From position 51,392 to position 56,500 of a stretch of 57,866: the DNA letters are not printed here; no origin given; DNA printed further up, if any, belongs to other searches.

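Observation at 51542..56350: Single 1602-aa polypeptide combining an exonuclease, a RecQ SF2 helicase and a UvrD SF1 helicase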

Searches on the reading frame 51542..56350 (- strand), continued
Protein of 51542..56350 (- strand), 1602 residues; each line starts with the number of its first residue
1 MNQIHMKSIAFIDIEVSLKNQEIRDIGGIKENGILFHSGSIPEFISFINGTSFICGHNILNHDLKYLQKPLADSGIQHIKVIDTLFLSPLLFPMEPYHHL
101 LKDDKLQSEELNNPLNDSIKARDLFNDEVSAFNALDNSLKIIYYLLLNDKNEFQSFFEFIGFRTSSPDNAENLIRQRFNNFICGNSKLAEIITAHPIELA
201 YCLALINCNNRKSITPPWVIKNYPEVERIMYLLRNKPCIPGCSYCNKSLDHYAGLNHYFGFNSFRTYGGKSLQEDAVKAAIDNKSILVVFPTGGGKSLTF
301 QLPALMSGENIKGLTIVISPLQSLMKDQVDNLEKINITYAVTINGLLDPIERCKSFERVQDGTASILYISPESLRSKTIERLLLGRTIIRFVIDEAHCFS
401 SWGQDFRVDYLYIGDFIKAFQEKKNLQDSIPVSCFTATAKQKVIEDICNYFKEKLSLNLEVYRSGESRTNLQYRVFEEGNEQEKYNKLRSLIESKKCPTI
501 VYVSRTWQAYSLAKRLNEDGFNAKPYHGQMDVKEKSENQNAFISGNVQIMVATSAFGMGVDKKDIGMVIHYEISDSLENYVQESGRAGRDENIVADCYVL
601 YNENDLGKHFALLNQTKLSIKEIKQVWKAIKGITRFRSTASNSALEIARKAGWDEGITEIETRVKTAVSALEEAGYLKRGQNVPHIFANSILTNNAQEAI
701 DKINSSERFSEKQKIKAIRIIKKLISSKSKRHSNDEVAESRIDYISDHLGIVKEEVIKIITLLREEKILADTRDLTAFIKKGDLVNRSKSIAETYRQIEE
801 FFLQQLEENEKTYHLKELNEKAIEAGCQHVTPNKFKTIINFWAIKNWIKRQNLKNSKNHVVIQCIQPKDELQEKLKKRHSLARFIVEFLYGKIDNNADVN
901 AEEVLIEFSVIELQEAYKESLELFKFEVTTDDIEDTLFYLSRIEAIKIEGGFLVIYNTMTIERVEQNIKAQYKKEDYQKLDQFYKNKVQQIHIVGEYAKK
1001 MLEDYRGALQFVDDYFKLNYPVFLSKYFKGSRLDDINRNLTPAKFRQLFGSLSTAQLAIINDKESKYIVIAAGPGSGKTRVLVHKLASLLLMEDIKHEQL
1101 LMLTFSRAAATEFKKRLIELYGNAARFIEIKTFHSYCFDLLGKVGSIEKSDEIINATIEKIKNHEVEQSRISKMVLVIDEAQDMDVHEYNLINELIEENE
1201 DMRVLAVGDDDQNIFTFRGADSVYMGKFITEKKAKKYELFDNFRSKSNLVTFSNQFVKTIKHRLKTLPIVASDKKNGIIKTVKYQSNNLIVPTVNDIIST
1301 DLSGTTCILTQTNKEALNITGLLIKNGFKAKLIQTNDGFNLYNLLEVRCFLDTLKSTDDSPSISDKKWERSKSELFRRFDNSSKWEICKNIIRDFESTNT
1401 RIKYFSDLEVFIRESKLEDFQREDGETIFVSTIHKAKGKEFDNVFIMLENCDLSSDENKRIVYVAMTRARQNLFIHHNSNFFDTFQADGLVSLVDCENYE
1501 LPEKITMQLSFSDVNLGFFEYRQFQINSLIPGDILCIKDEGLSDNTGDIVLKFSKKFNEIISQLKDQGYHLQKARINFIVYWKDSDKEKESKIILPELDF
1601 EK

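Call 66: find_encoding_contigs(protein=P0049, flank=10000, max_places=1)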
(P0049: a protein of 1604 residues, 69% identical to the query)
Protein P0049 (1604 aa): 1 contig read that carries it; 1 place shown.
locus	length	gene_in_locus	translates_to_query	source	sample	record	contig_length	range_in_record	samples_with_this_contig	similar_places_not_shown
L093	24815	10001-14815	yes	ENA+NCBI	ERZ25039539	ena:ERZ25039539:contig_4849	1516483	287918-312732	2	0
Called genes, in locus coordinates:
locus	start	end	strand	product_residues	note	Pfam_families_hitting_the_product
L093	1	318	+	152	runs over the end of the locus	PF00583:Acetyltransf_1, PF13508:Acetyltransf_7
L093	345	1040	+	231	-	PF00180:Iso_dh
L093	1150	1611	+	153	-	PF00180:Iso_dh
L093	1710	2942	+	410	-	PF00180:Iso_dh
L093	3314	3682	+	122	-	PF00072:Response_reg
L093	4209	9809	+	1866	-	PF11974:bMG3, PF01835:MG2, PF17972:bMG5, PF17962:bMG6, PF07703:A2M_BRD, PF00207:A2M, PF07678:TED_complement, PF17973:bMG10, +1 more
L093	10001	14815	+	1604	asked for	PF00270:DEAD, PF00271:Helicase_C, PF00580:UvrD-helicase, PF13245:AAA_19, PF00580:UvrD-helicase, PF13361:UvrD_C, PF13361:UvrD_C, PF13538:UvrD_C_2, +5 more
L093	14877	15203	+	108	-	-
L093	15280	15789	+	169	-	PF19652:DUF6155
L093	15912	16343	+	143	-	PF02498:Bro-N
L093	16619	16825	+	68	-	-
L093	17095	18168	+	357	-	PF17761:DUF1016_N, PF06250:YhcG_C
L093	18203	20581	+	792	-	PF00912:Transgly, PF00905:Transpeptidase, PF06832:BiPBP_C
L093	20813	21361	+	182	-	PF14539:DUF4442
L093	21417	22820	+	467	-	PF23023:Anti-Pycsar_Apyc1 (faint), PF00753:Lactamase_B, PF16661:Lactamase_B_6 (weak), PF10996:Beta-Casp, PF07521:RMMBL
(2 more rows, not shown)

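Call 67: find_encoding_contigs(protein=P0068, flank=10000, max_places=1)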
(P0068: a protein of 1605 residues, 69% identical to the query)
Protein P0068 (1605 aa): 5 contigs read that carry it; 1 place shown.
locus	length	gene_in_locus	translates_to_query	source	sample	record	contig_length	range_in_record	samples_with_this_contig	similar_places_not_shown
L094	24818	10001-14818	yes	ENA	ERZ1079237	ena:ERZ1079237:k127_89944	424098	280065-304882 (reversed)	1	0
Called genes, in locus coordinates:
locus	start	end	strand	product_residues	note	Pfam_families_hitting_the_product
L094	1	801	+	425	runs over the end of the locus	PF01420:Methylase_S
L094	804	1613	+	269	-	-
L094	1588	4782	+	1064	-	PF04851:ResIII, PF00270:DEAD, PF00271:Helicase_C (faint)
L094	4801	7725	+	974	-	PF04313:HSDR_N, PF00270:DEAD (weak), PF04851:ResIII, PF18766:SWI2_SNF2, PF22679:T1R_D3-like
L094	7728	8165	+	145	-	PF01863:YgjP-like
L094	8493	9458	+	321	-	PF00075:RNase_H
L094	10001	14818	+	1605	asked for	PF00270:DEAD, PF00271:Helicase_C, PF00580:UvrD-helicase, PF13245:AAA_19, PF00580:UvrD-helicase, PF13361:UvrD_C, PF13361:UvrD_C, PF13538:UvrD_C_2, +5 more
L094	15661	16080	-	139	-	PF01740:STAS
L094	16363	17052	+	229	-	PF13561:adh_short_C2, PF23441:SDR (faint), PF00106:adh_short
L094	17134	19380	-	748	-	PF00141:peroxidase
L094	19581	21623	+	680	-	PF04851:ResIII, PF17757:UvrB_inter, PF27431:UvrB_3rd, PF00271:Helicase_C, PF12344:UvrB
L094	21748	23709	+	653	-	PF07719:TPR_2 (faint), PF00515:TPR_1 (faint), PF13181:TPR_8 (faint), PF14938:SNAP (weak), PF13424:TPR_12, PF07536:HWE_HK (weak), PF07568:HisKA_2, PF02518:HATPase_c, +2 more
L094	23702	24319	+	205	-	PF00072:Response_reg, PF00196:GerE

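Call 68: find_encoding_contigs(protein=P0054, flank=10000, max_places=2)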
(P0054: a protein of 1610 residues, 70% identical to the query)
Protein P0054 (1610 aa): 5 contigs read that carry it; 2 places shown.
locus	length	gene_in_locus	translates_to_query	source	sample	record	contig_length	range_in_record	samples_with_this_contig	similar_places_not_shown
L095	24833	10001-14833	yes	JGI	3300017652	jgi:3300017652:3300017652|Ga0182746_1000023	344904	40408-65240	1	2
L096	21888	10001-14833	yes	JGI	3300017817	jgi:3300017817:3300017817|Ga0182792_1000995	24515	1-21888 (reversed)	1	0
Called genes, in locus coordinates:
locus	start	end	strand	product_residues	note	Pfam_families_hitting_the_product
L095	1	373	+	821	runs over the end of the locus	PF13620:CarboxypepD_reg, PF13715:CarbopepD_reg_2 (faint), PF00593:TonB_dep_Rec_b-barrel, PF14905:OMP_b-brl_3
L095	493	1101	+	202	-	-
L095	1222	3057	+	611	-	PF00664:ABC_membrane, PF00005:ABC_tran, PF02463:SMC_N (weak)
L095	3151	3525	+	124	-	-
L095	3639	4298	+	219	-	PF01061:ABC2_membrane (weak), PF03379:CcmB, PF12698:ABC2_membrane_3 (weak)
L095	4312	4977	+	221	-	PF01578:Cytochrom_C_asm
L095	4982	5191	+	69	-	PF20077:CcmD_alt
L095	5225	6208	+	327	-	PF19992:DUF6427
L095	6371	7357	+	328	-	-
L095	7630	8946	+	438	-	-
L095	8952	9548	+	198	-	PF06835:LptC (weak)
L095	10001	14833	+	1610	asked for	PF00270:DEAD, PF00271:Helicase_C, PF00270:DEAD (weak), PF00580:UvrD-helicase, PF13245:AAA_19, PF00580:UvrD-helicase, PF13361:UvrD_C, PF13538:UvrD_C_2, +5 more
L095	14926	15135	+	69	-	-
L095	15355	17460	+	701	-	PF13623:SurA_N_2, PF13624:SurA_N_3, PF13145:Rotamase_2, PF00639:Rotamase, PF13616:Rotamase_3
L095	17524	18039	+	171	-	PF10652:DUF2480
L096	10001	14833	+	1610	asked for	PF00270:DEAD, PF00271:Helicase_C, PF00270:DEAD (weak), PF00580:UvrD-helicase, PF13245:AAA_19, PF00580:UvrD-helicase, PF13361:UvrD_C, PF13538:UvrD_C_2, +5 more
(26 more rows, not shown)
